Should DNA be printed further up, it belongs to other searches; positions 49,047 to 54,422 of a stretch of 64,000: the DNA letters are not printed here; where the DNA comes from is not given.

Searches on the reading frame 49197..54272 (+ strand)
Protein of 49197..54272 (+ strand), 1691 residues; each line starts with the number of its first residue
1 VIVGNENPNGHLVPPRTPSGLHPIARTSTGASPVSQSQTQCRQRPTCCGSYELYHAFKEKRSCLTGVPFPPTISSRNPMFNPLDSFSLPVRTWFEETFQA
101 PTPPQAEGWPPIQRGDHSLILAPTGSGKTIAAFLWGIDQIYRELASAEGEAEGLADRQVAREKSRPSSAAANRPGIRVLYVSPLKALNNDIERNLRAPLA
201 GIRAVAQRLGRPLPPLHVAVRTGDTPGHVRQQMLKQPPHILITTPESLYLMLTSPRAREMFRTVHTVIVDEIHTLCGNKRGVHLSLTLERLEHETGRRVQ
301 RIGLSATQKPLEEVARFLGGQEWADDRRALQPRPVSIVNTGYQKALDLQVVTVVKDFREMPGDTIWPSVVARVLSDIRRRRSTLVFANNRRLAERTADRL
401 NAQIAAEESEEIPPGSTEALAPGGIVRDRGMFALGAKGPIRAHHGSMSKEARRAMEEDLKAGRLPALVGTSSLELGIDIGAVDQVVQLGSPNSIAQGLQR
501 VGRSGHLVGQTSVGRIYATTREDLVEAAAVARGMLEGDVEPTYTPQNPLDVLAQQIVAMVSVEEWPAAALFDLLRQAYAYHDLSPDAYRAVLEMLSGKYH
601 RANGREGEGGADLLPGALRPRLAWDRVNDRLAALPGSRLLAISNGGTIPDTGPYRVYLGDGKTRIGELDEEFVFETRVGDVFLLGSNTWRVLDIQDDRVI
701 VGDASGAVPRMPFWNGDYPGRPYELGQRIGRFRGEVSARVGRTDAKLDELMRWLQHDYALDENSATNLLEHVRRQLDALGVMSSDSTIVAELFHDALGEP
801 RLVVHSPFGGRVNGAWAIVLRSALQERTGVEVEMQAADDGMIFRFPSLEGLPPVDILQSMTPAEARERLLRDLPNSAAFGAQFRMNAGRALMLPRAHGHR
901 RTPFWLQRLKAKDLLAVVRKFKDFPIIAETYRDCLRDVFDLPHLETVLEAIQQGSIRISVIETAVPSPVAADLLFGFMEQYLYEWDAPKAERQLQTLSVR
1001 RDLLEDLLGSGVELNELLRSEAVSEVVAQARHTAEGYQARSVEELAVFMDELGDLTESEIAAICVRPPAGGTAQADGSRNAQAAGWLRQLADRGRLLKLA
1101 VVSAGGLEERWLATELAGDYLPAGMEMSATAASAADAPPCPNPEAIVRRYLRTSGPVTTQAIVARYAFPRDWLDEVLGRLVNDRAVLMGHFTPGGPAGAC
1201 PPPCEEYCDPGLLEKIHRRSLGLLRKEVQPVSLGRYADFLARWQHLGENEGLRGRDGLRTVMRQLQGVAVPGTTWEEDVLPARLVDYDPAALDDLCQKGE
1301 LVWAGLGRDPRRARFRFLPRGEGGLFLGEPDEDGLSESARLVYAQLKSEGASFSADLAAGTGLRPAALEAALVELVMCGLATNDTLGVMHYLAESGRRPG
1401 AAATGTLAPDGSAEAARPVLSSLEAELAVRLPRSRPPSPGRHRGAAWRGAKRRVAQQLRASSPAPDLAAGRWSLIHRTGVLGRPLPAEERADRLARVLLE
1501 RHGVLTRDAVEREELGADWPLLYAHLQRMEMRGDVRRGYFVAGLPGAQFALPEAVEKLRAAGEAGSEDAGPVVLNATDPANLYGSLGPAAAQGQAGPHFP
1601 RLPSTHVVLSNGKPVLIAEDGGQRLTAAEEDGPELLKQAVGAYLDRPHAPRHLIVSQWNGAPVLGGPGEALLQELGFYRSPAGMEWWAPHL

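Call 10: search_protein_families(library=pfam, proteins=[window:49197-54272:+], max_evalue=0.00001)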
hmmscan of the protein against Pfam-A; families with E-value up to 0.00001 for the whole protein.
window:49197-54272:+ (1691 aa): 6 families
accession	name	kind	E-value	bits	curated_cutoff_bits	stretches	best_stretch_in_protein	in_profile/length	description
PF08494.16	DEAD_assoc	-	1.6e-51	175.3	23.5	1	783-970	2-191/191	DEAD/H associated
PF19306.5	WH_Lhr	-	1.4e-36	125.8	27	1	533-708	2-165/168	Large helicase-related protein, winged helix domain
PF23234.1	WH4_Lhr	-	1.6e-28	98.5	27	1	1487-1567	4-84/87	Large helicase-related protein, winged-helix domain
PF00270.35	DEAD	-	7.7e-27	94.5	26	1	102-311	1-164/167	DEAD/DEAH box helicase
PF23235.1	WH3_Lhr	-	4e-18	66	27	1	1235-1307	5-76/95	Large helicase-related protein, winged-helix domain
PF00271.37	Helicase_C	-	7.8e-14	52.3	23.5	1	439-505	41-107/110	Helicase conserved C-terminal domain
